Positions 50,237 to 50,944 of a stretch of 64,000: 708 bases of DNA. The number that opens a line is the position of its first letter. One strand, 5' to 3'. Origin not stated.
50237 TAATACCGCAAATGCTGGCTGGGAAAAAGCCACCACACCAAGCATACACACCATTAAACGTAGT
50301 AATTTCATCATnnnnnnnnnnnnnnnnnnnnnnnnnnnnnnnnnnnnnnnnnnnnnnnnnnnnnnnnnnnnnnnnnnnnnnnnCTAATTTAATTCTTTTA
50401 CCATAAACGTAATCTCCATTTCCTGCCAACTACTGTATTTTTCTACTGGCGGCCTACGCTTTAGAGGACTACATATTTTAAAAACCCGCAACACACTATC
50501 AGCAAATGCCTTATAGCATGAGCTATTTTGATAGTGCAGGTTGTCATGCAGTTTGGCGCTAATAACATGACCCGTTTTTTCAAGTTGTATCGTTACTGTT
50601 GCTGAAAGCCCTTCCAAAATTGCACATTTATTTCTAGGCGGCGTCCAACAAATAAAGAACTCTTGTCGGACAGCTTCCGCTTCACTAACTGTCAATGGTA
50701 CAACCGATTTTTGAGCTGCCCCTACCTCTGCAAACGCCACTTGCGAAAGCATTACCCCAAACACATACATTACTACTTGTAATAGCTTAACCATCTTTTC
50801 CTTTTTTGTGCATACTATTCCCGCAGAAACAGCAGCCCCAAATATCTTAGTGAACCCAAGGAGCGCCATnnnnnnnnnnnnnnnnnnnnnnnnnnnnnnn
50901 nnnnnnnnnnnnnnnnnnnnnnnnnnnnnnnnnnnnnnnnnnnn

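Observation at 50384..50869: Stand-alone secreted paralog of TolA domain III inserted between tolA and tolB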

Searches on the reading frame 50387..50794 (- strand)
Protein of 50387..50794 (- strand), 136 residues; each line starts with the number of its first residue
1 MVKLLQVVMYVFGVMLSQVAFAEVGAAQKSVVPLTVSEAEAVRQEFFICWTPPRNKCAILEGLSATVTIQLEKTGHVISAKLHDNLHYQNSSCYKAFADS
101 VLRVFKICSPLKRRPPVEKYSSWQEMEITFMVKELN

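Call 4: search_protein_families(library=pfam, proteins=[window:50387-50794:-], max_evalue=1)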
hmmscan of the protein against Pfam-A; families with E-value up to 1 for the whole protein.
seq(136 aa): 2 families
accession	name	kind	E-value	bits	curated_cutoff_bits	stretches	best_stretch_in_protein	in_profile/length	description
PF13103.11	TonB_2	-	0.06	13.9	22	1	43-130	13-85/85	TonB C terminal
PF16756.11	PALB2_WD40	-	0.14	11.4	27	1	67-111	198-241/347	Partner and localizer of BRCA2 WD40 domain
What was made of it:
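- On Pfam TonB_2 (PF13103) / NCBIfam tonB_Cterm (TIGR01352): PF13103 scores 13.9 bits against 22 (E 0.06, call 4).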

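Call 5: search_protein_families(library=ncbifam, proteins=[window:50387-50794:-], max_evalue=1)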
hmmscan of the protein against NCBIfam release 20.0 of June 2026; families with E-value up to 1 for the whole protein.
seq(136 aa): 2 families
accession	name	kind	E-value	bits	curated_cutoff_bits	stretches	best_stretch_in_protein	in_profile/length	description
TIGR01352.1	tonB_Cterm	subfamily_domain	0.0006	20.1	27.1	1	52-131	4-74/76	TonB family protein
TIGR02794.1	tolA_full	equivalog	0.0024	17.2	59.45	1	39-130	281-360/362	cell envelope integrity protein TolA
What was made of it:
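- On TolA (NCBIfam TIGR02794 tolA_full, equivalog): 17.2 bits, E 0.0024, matching only profile positions 281-360 (call 5)
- On Pfam TonB_2 (PF13103) / NCBIfam tonB_Cterm (TIGR01352): TIGR01352 scores 20.1 bits against 27.1 (E 6e-4, call 5).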

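Call 6: find_homologous_proteins(query=window:50387-50794:-, max_evalue=0.001)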
Query seq(136 aa) (136 aa): 1 proteins with E <= 0.001 among 9 candidates.
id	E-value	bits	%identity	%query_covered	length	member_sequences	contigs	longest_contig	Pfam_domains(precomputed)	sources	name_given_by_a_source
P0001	5.9e-84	296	100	100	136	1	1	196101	-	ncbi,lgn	-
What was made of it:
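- On Pfam PF27683 (UCP034077): The precomputed tables list no Pfam hit for this protein (call 6).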

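Call 9: find_encoding_contigs(protein=P0001, flank=6000, max_places=6)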
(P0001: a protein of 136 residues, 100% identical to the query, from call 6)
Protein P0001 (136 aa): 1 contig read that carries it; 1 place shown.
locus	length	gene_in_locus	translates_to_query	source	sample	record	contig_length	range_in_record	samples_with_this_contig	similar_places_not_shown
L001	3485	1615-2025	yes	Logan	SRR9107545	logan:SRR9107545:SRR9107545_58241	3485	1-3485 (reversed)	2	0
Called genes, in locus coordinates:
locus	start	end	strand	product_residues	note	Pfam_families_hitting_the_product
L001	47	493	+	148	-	PF02472:ExbD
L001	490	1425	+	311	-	-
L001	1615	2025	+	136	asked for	-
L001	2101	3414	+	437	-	PF04052:TolB_N, PF26550:Tricorn_2nd, PF26549:Tricorn_N (weak), PF07676:PD40, PF26549:Tricorn_N, PF26550:Tricorn_2nd, PF26549:Tricorn_N (weak), PF07676:PD40 (weak), +2 more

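Call 16: search_protein_representatives(protein=window:50387-50794:-)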
Query: 136 residues. Proteins with E-value up to 0.001 (for the whole library): 661; up to 1e-10: 28; up to 1e-30: 1. The best 150 are listed.
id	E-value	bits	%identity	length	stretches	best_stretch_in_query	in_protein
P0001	1.9e-84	296.2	100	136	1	1-136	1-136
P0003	1.3e-20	89.9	43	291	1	30-134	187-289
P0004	3.6e-17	78.8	39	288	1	27-131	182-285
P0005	3.1e-15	72.5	30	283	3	7-132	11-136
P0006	4.2e-13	65.6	36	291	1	23-131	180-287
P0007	4.4e-13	65.6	36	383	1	30-132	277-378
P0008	8.4e-13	64.7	39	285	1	26-134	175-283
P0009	8.7e-13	64.6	38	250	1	30-135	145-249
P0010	1.0e-12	64.4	42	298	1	32-135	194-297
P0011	1.2e-12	64.2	40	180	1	31-135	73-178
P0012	1.4e-12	63.9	39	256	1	30-135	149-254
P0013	1.7e-12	63.6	37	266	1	30-134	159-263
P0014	2.8e-12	63.0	37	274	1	31-133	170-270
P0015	2.8e-12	62.9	28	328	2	34-135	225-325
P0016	3.7e-12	62.6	41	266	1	31-134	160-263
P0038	4.8e-10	55.8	33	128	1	27-130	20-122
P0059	3.6e-09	52.9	34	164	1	27-132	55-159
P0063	6.2e-09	52.2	35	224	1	30-131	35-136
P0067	7.3e-09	51.9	34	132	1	34-134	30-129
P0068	8.2e-09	51.8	35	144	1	18-131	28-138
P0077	1.5e-08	50.9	34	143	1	34-134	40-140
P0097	3.5e-08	49.7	37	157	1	35-135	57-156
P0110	6.5e-08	48.9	30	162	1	28-131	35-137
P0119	8.4e-08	48.5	35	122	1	9-130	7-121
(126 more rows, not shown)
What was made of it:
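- Its best database match is another organism's TolA (P0003, 43%, call 16). The gene is species-specific (calls 6, 16).
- Tried and rejected: The exhaustive HMMER search (call 16) was needed.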

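Call 24: find_homologous_proteins(query=A1, max_evalue=0.00001)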
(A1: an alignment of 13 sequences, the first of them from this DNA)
Query A1 (13 sequences) (136 aa, profile of the alignment): 6 proteins with E <= 0.00001 among 8000 candidates.
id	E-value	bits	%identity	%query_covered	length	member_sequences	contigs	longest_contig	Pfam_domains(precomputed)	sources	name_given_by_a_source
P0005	3.1e-72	260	25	95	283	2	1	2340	PF13103.12,PF27683.1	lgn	-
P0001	2.8e-42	162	100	100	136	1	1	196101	-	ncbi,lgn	-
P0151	4.1e-23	100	31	75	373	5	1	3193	-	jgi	jgi:hypothetical protein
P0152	2.4e-22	97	30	76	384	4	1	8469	-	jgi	jgi:hypothetical protein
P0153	4.4e-18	83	-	-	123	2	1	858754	-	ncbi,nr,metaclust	ncbi:hypothetical protein UF64_10825 [Thalassospira sp. HJ]|nr:hypothetical protein UF64_10825 [Thal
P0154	3.0e-10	58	60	11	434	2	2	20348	-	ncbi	-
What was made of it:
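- Tried and rejected: The word-indexed homologue searches (calls 6, 24) returned almost nothing beyond the query.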

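Call 25: find_encoding_contigs(protein=P0038, flank=5000, max_places=3)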
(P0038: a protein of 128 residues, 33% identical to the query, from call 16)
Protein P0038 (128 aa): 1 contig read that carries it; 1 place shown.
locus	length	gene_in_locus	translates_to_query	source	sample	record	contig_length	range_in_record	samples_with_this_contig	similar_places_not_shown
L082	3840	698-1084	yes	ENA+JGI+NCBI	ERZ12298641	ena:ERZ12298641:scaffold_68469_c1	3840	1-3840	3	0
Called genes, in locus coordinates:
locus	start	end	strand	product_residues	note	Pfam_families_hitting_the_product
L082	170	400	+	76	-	-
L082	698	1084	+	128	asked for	PF27683:UCP034077 (weak)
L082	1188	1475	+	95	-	-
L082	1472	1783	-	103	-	-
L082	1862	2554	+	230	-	-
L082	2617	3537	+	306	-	PF01370:Epimerase, PF02719:Polysacc_synt_2 (faint), PF04321:RmlD_sub_bind, PF16363:GDP_Man_Dehyd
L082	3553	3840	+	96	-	?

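Call 26: find_encoding_contigs(protein=P0005, flank=5000, max_places=3)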
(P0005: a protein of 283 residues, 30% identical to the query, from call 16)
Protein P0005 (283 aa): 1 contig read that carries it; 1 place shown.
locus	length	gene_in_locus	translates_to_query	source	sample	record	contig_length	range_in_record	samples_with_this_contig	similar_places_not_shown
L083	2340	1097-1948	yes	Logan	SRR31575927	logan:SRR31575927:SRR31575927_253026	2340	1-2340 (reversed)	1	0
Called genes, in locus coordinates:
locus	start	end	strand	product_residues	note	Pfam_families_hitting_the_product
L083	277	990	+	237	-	PF04140:ICMT, PF04191:PEMT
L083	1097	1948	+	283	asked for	PF27683:UCP034077 (faint), PF13103:TonB_2 (faint)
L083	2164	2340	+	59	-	?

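Call 27: search_protein_families(library=pfam, alignment_id=A1, max_evalue=1)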
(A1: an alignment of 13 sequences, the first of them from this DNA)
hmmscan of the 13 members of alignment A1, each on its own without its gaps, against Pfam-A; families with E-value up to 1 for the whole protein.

A. member 1, seq(136 aa): 2 families
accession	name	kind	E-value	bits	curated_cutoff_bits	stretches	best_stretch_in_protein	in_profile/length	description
PF13103.11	TonB_2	-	0.06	13.9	22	1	43-130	13-85/85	TonB C terminal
PF16756.11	PALB2_WD40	-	0.14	11.4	27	1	67-111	198-241/347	Partner and localizer of BRCA2 WD40 domain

B. families by the number of members that match (of 13 scanned): 9 families
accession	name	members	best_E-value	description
PF13103.11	TonB_2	7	1.8e-09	TonB C terminal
PF03544.19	TonB_C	3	0.00059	Gram-negative bacterial TonB protein C-terminal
PF02472.21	ExbD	1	0.0002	Biopolymer transport protein ExbD/TolR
PF11148.14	DUF2922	1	0.028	Protein of unknown function (DUF2922)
PF02393.21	US22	1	0.05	US22 like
PF03386.19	ENOD93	1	0.089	Early nodulin 93 ENOD93 protein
PF17957.7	Big_7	1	0.13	Bacterial Ig domain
PF16756.11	PALB2_WD40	1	0.14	Partner and localizer of BRCA2 WD40 domain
PF01885.22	PTS_2-RNA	1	0.19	RNA 2'-phosphotransferase, Tpt1 / KptA family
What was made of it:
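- On Pfam PF27683 (UCP034077): The model is absent from the local Pfam copy (calls 4, 27).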

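Call 30: find_encoding_contigs(protein=P0003, flank=5000, max_places=3)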
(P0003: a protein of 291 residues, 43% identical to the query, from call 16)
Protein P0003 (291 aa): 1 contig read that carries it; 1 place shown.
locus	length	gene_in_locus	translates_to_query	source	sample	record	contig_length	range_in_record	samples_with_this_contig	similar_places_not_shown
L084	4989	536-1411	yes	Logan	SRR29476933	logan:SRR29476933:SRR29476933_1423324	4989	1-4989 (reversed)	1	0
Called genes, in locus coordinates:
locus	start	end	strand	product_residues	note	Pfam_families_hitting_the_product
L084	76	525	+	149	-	PF02472:ExbD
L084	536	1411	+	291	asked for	PF27683:UCP034077 (weak)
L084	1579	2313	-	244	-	PF01510:Amidase_2, PF01471:PG_binding_1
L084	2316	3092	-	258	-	PF05099:TerB, PF00226:DnaJ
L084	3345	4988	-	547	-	?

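Call 31: find_encoding_contigs(protein=P0059, flank=5000, max_places=2)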
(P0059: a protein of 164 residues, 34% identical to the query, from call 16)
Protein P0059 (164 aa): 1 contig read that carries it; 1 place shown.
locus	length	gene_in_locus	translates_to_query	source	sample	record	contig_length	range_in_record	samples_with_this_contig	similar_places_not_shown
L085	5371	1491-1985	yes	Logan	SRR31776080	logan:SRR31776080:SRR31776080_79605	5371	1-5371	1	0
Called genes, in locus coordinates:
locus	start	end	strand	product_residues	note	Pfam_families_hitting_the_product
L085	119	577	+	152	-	PF02472:ExbD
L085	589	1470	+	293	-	-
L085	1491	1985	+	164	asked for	-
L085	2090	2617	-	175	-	PF00719:Pyrophosphatase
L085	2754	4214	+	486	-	PF07396:Porin_O_P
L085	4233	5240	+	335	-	PF01547:SBP_bac_1, PF13531:SBP_bac_11, PF13416:SBP_bac_8, PF13343:SBP_bac_6 (weak)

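Call 32: find_encoding_contigs(protein=P0067, flank=5000, max_places=2)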
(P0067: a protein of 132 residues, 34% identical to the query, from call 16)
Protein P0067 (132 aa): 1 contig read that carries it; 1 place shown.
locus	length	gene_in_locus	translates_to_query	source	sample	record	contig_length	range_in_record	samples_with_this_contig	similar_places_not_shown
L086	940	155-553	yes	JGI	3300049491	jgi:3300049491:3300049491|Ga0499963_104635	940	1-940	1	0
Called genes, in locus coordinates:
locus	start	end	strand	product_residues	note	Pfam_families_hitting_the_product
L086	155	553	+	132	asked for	PF27683:UCP034077 (weak)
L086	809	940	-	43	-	?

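Call 33: find_encoding_contigs(protein=P0077, flank=5000, max_places=2)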
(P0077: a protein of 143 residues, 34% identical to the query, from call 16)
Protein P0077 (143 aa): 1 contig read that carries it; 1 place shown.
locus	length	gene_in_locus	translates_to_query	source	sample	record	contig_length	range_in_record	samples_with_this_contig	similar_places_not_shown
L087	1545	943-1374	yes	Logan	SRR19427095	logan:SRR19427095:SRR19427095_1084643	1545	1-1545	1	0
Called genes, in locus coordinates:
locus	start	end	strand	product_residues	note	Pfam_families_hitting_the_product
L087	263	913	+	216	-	PF14470:bPH_3, PF09851:SHOCT (weak)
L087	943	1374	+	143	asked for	PF27683:UCP034077 (weak)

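Call 37: search_solved_structures(query=A2, max_evalue=0.01, show_alignments=2)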
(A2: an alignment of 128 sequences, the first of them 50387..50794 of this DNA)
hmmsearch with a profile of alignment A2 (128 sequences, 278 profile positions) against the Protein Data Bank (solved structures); distinct sequences matched with E-value up to 0.01: 3.
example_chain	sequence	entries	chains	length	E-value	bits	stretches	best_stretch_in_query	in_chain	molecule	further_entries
1lr0_A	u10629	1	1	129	3.8e-06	30.1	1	160-271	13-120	TolA protein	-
6s3w_A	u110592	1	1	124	4e-06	30.1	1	160-270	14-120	Cell envelope integrity/translocation protein TolA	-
9ddo_F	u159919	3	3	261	5.4e-05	26.4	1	25-149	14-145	Protein TonB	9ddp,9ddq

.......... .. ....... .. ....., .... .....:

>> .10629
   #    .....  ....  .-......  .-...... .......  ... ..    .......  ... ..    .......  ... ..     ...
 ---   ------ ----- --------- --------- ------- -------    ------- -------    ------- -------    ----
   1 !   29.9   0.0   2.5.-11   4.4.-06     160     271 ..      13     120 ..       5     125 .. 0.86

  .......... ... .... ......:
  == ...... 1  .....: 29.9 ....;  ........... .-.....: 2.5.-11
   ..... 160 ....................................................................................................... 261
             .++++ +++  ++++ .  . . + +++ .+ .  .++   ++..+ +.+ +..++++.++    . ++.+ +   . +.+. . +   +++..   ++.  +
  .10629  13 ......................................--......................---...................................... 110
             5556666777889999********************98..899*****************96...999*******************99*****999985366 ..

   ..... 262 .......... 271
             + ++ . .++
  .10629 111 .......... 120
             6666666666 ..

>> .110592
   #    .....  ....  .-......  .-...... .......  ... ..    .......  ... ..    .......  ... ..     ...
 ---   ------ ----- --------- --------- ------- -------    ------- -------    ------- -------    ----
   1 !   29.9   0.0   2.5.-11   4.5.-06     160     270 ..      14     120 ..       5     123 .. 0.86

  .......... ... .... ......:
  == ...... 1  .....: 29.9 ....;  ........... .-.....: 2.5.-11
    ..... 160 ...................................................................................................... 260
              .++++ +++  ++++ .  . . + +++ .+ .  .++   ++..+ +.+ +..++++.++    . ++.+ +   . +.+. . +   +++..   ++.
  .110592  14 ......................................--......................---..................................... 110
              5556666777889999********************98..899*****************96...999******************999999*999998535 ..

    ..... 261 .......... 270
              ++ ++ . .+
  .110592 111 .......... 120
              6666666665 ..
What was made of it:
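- A family profile matches P. aeruginosa TolAIII (1LR0, 6S3W) at E 4e-6 (call 37).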

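Call 40: predict_structure(alignment_id=A2)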
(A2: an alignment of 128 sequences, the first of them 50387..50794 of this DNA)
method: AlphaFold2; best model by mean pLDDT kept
length: 136 residues; sequences in the alignment: 128
mean_pLDDT: 85.0   pTM: 0.71
mean pLDDT of the five models: 85.0, 84.7, 84.5, 84.1, 84.1
residues with pLDDT >= 90: 91; 70-90: 15; 50-70: 22; < 50: 8
segments of 3 or more residues with pLDDT < 50: 13-16
pLDDT, mean of each block of 10 residues (from residue 1): 52 49 60 94 96 83 94 98 97 95 97 95 97 82
secondary structure, 60 per line:
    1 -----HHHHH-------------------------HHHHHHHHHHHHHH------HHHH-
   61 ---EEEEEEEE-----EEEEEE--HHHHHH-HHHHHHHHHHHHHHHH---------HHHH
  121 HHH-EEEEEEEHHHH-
elements in order: H6-10 H36-49 H56-59 E64-71 E77-82 H85-90 H92-107 H117-123 E125-131 H132-135
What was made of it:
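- On TolA domain III fold: AF2 pLDDT is above 90 over residues 31-135, with elements H36-49, E64-71, E77-82, H92-107 and E125-131 (call 40).
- The AF2 model has mean pLDDT 85, above 90 over residues 31-135 (call 40). The model is confident (call 40).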

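Call 44: fold_search(model_id=the predicted structure, library=pdb)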
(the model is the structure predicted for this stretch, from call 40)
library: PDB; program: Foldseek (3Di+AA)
matches with E <= 10: 130; with E <= 0.001: 2
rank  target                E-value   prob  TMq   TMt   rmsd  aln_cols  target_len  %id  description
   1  1lr0                  7.2e-04  1.00  0.54  0.58   3.2       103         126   19  Pseudomonas aeruginosa TolA Domain III, Seleno-methionine Derivative (released 2002-05-29)
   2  6s3w_MODEL_1_A        7.7e-04  1.00  0.52  0.57   4.0       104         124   18  Solution NMR Structure of TolAIII Bound to a Peptide Derived from the N-terminus of TolB (released 2020-03-25)
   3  2x9a_B                1.6e-02  1.00  0.47  0.67   3.7        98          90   15  crystal structure of g3p from phage IF1 in complex with its coreceptor, the C-terminal domain of TolA (released 2010-12-01)
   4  3qdp                  2.4e-02  1.00  0.47  0.68   3.3        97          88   14  Structural characterization of the interaction of colicin A, colicin N, and TolB with TolAIII translocon (released 2012-01-25)
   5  1tol                  4.5e-02  0.99  0.44  0.39   3.8        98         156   14  FUSION OF N-TERMINAL DOMAIN OF THE MINOR COAT PROTEIN FROM GENE III IN PHAGE M13, AND C-TERMINAL DOMAIN OF E. COLI PROTE (released 1999-05-20)
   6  5lw8_MODEL_1_A        5.5e-02  0.98  0.46  0.63   3.7        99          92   12  NMR solution structure of Helicobacter pylori TonB-CTD (residues 194-285) (released 2016-10-19)
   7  3qdr_A                5.8e-02  0.99  0.47  0.65   3.3        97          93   14  Structural characterization of the interaction of colicin A, colicin N, and TolB with the TolAIII translocon (released 2012-01-25)
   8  2m2k_MODEL_1_A        6.2e-02  0.82  0.42  0.43   9.8       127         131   16  The structure of HasB CTD (released 2013-04-10)
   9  4g7x_B                7.1e-02  0.99  0.47  0.61   3.8       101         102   13  Crystal structure of a complex between the CTXphi pIII N-terminal domain and the Vibrio cholerae TolA C-terminal domai (released 2012-08-29)
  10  1s62_MODEL_1_A        8.0e-02  0.93  0.41  0.52   4.4        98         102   16  Solution structure of the Escherichia coli TolA C-terminal domain (released 2005-02-15)
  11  6sly_MODEL_1_A        8.5e-02  0.63  0.35  0.42  12.4       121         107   15  NMR solution structure of Helicobacter pylori TonB-CTD (residues 179-285) (released 2020-03-25)
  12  6fw4_MODEL_1_A        3.6e-01  0.33  0.32  0.40   6.1       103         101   16  Protein-protein interactions and conformational changes : Importance of the hydrophobic cavity of TolA C-termi (released 2019-03-20)
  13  7zc8_B                5.3e-01  0.38  0.33  0.47   4.8        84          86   13  Crystal structure of the C-terminal domain of FusB, a TonB homologue (released 2022-08-17)
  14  4qe0_B                6.0e-01  0.25  0.39  0.34   6.6       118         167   14  Crystal structure of a DUF5043 family protein (BACUNI_01052) from Bacteroides uniformis ATCC 8492 at 1.85 A resolution (released 2014-07-09)
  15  7zc8_A                9.8e-01  0.14  0.27  0.40   9.7       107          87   12  Crystal structure of the C-terminal domain of FusB, a TonB homologue (released 2022-08-17)
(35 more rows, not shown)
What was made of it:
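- On TolA domain III fold: Foldseek gives 1LR0 E 7e-4 with TM 0.58 and 6S3W with TM 0.57, followed by E. coli and Vibrio TolAIII, all ahead of TonB domains (call 44).
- Closest known: TolA domain III. Same: It has the same fold by prediction (call 44).
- The top Foldseek matches are 1LR0, 6S3W, 2X9A, 3QDP and 1TOL (ranks 1-5), with 4G7X at rank 9 (call 44).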

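Call 55: find_encoding_contigs(protein=P0097, flank=5000, max_places=2)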
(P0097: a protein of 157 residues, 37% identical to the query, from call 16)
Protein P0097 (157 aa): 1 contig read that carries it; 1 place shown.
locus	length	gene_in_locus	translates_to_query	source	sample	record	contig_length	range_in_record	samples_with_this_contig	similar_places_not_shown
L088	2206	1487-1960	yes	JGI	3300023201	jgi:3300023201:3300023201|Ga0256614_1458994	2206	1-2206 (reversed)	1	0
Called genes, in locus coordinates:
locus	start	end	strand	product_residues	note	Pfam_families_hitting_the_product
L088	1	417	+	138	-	PF02472:ExbD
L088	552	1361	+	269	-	-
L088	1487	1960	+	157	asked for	-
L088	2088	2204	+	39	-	?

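Call 56: find_encoding_contigs(protein=P0110, flank=5000, max_places=2)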
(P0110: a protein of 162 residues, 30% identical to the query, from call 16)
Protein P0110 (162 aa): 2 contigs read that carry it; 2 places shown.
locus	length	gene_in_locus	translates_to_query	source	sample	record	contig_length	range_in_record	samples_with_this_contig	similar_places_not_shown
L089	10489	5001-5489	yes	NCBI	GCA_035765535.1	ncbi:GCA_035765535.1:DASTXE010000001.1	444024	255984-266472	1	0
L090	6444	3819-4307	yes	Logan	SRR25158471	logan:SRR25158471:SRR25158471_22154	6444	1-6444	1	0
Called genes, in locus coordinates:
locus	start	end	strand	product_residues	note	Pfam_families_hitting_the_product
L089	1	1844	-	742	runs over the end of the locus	PF18072:FGAR-AT_linker, PF00586:AIRS, PF02769:AIRS_C, PF00586:AIRS, PF02769:AIRS_C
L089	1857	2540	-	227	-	PF13507:GATase_5, PF07685:GATase_3 (weak), PF01965:DJ-1_PfpI (weak)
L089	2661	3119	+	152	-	PF14588:YjgF_endoribonc, PF01042:Ribonuc_L-PSP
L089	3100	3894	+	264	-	PF03602:Cons_hypoth95 (faint), PF13649:Methyltransf_25 (faint), PF13847:Methyltransf_31 (faint), PF01555:N6_N4_Mtase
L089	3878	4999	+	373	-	PF00696:AA_kinase, PF01472:PUA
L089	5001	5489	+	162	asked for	PF27683:UCP034077 (weak)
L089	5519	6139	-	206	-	PF00072:Response_reg, PF02796:HTH_7 (faint), PF02954:HTH_8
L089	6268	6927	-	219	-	PF00834:Ribul_P_3_epim, PF01884:PcrB (faint)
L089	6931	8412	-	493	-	PF13520:AA_permease_2, PF00324:AA_permease, PF13906:AA_permease_C (weak)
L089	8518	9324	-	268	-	PF00149:Metallophos (faint), PF13277:YmdB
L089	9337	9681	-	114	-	PF04342:DMT_6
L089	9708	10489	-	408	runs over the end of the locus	PF01960:ArgJ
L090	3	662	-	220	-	?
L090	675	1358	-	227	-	PF13507:GATase_5, PF07685:GATase_3 (weak), PF01965:DJ-1_PfpI (weak)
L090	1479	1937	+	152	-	PF14588:YjgF_endoribonc, PF01042:Ribonuc_L-PSP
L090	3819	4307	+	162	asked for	PF27683:UCP034077 (weak)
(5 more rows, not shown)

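Call 57: find_encoding_contigs(protein=P0119, flank=5000, max_places=2)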
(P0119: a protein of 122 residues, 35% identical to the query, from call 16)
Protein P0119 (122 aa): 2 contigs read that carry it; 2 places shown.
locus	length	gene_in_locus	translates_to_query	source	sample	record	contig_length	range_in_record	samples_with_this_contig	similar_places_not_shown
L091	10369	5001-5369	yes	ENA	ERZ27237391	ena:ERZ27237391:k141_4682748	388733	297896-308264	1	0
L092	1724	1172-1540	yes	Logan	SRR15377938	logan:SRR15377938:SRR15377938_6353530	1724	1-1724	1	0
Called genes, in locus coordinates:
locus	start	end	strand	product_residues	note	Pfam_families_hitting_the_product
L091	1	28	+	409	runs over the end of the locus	PF01471:PG_binding_1 (weak), PF03734:YkuD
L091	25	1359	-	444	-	PF00375:SDF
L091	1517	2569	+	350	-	PF05496:RuvB_N, PF01078:Mg_chelatase (faint), PF00004:AAA, PF07728:AAA_5, PF17864:AAA_lid_4, PF05491:WHD_RuvB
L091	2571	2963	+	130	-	PF13279:4HBT_2, PF03061:4HBT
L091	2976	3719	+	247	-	PF01618:MotA_ExbB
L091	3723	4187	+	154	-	PF02472:ExbD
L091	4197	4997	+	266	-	-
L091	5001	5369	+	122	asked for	PF27683:UCP034077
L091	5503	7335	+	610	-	PF00009:GTP_EFTU, PF22042:EF-G_D2, PF03144:GTP_EFTU_D2, PF00679:EFG_C, PF21018:BipA_C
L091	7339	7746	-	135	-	-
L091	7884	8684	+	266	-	PF02673:BacA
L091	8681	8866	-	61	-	-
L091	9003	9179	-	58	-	PF07432:Hc1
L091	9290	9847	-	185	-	-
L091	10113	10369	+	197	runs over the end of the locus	-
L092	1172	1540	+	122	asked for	PF27683:UCP034077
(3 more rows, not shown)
